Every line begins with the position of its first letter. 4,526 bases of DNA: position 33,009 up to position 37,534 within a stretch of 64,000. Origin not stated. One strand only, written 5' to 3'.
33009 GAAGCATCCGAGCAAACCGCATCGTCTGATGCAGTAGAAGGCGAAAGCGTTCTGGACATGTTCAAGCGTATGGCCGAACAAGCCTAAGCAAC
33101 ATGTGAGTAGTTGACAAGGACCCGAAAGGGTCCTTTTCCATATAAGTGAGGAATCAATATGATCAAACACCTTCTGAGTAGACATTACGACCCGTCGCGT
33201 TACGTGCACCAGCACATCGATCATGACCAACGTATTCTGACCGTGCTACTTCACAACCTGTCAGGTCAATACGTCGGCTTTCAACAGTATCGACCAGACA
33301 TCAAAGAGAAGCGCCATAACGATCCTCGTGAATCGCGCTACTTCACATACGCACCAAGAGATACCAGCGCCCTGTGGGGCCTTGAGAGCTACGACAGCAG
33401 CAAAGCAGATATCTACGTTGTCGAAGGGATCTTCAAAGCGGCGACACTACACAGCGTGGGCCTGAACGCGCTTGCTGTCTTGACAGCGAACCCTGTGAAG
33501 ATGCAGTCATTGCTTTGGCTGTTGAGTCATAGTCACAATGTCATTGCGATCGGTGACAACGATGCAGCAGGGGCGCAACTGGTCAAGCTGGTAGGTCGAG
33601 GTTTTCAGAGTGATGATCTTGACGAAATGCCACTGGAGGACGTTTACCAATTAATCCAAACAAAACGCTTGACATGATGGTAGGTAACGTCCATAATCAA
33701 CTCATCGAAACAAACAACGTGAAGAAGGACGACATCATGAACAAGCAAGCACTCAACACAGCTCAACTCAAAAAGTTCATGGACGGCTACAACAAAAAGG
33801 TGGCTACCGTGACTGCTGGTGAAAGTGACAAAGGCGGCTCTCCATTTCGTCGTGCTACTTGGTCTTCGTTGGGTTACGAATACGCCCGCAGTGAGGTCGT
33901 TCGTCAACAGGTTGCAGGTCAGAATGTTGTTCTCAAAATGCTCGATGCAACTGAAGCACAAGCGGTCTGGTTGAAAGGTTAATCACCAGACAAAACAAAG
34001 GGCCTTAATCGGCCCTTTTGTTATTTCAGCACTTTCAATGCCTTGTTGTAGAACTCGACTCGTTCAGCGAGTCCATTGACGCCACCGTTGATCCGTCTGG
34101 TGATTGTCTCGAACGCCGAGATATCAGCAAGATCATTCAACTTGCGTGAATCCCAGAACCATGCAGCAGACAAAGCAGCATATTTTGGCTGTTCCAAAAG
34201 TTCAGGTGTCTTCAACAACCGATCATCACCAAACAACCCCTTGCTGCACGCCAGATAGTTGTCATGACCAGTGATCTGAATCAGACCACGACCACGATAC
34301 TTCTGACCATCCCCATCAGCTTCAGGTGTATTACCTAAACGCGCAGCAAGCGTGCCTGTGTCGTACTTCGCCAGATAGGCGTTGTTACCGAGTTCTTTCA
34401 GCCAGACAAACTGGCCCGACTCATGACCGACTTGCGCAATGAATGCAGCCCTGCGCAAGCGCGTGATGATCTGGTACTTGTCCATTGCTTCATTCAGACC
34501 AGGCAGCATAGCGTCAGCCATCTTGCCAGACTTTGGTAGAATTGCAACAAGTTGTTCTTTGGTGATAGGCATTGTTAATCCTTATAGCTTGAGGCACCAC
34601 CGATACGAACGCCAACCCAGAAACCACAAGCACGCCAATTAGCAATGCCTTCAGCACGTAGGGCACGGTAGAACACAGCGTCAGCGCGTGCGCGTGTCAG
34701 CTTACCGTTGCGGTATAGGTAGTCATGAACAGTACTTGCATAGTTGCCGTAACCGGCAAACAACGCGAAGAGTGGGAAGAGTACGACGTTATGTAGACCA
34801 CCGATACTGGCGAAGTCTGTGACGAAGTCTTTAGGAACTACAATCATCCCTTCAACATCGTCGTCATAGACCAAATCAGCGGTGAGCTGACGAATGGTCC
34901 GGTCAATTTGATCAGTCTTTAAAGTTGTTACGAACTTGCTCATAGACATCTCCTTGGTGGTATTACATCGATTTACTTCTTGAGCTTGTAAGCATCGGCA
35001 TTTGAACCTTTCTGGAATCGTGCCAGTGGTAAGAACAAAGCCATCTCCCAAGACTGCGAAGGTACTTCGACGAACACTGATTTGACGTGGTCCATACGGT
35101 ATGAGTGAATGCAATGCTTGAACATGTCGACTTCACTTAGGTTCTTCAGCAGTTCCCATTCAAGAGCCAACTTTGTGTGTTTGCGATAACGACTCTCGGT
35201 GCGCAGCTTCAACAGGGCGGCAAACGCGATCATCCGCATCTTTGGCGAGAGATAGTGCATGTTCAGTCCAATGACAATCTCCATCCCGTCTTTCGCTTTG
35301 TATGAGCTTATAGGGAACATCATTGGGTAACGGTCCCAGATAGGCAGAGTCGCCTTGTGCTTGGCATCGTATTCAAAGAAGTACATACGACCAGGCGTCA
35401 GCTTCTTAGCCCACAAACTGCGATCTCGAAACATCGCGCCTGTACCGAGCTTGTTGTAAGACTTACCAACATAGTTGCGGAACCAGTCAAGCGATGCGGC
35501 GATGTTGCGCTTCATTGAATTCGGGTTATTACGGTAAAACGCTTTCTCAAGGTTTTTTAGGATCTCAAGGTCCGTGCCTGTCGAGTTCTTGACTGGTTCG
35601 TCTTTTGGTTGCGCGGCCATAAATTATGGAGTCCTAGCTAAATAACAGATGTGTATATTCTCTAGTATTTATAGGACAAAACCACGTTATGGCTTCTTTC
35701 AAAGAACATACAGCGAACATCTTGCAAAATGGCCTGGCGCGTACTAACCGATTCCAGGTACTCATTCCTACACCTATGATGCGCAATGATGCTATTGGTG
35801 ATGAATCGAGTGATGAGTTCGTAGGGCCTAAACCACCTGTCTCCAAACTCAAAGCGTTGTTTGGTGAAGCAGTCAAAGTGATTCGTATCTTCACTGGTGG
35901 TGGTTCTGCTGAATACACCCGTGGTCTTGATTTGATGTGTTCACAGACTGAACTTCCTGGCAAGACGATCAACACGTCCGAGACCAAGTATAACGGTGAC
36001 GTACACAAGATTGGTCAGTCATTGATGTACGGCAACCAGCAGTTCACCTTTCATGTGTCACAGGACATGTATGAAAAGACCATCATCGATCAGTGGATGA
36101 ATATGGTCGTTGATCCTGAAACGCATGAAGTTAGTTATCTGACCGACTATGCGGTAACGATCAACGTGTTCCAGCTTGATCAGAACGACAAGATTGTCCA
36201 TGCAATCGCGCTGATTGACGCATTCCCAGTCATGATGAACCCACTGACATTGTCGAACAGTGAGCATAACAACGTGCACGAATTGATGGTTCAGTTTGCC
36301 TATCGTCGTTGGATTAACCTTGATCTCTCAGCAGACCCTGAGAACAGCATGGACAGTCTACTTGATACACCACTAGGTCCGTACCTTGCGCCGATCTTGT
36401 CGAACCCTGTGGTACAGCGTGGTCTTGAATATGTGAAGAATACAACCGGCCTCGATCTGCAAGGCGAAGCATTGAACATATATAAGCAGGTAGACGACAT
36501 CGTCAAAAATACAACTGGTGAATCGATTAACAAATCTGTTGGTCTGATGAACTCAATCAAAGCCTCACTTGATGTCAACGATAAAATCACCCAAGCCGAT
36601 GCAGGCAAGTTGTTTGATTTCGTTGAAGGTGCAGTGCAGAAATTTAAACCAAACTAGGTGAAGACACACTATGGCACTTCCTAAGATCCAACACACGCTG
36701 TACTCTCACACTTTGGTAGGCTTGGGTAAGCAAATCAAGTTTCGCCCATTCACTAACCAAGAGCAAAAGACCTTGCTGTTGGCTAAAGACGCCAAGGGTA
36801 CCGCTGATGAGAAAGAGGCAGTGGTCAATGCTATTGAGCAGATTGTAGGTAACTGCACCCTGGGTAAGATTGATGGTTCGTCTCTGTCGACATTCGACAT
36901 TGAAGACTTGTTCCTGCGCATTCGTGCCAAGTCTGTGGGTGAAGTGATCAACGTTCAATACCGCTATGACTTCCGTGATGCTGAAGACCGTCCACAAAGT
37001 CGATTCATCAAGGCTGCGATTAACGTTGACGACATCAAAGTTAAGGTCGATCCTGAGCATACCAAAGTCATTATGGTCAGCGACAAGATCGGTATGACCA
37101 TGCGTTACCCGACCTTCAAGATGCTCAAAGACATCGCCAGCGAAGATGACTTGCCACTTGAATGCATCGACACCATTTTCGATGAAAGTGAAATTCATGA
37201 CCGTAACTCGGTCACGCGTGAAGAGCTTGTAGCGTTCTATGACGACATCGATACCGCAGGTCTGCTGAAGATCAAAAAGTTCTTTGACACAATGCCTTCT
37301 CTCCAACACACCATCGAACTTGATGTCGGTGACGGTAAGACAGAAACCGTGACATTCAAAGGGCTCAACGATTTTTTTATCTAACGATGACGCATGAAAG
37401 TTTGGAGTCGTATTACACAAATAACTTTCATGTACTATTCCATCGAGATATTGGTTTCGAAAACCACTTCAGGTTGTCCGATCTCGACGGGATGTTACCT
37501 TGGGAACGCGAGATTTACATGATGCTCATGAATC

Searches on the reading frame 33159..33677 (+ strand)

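Call 14: search_protein_families(library=pfam, proteins=[window:33159-33677:+], max_evalue=0.001)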
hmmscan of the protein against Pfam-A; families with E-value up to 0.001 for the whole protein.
window:33159-33677:+ (172 aa): 2 families
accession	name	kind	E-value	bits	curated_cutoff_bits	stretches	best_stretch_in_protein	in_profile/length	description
PF13362.12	Toprim_3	-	0.00021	22.1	27.2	1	85-157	2-75/95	Toprim domain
PF01751.28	Toprim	-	0.00025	21.6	23.1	1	85-146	2-77/96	Toprim domain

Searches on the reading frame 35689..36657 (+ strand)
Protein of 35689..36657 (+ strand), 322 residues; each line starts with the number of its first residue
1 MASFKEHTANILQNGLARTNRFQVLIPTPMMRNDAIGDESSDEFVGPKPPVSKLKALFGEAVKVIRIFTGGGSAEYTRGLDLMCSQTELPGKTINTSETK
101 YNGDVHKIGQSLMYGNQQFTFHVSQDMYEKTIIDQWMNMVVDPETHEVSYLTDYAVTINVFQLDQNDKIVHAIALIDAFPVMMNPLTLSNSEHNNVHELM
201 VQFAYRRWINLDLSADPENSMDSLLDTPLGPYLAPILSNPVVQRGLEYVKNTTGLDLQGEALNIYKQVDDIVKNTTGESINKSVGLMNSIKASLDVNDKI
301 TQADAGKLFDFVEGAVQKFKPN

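Call 14: search_protein_families(library=pfam, proteins=[window:35689-36657:+], max_evalue=0.001)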
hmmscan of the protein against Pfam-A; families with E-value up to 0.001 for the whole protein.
window:35689-36657:+ (322 aa): 0 families

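Call 15: search_protein_families(library=phrogs, proteins=[window:35689-36657:+], max_evalue=0.001)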
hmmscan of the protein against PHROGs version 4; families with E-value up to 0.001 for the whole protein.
window:35689-36657:+ (322 aa): 3 families
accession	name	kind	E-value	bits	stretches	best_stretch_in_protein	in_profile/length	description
phrog_3629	-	tail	9.3e-104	347.9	1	1-317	1-312/313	tail tube protein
phrog_45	-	tail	2.7e-35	123.2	1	3-210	77-254/350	tail tube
phrog_32623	-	unknown function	0.00073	20.3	0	127-195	98-165/185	-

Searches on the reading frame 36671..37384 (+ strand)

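Call 14: search_protein_families(library=pfam, proteins=[window:36671-37384:+], max_evalue=0.001)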
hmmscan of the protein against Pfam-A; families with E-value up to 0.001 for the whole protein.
window:36671-37384:+ (237 aa): 1 family
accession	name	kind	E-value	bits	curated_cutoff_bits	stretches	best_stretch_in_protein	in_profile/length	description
PF12322.14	T4_baseplate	-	5.7e-52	177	24.5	1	14-236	7-218/219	T4 bacteriophage base plate protein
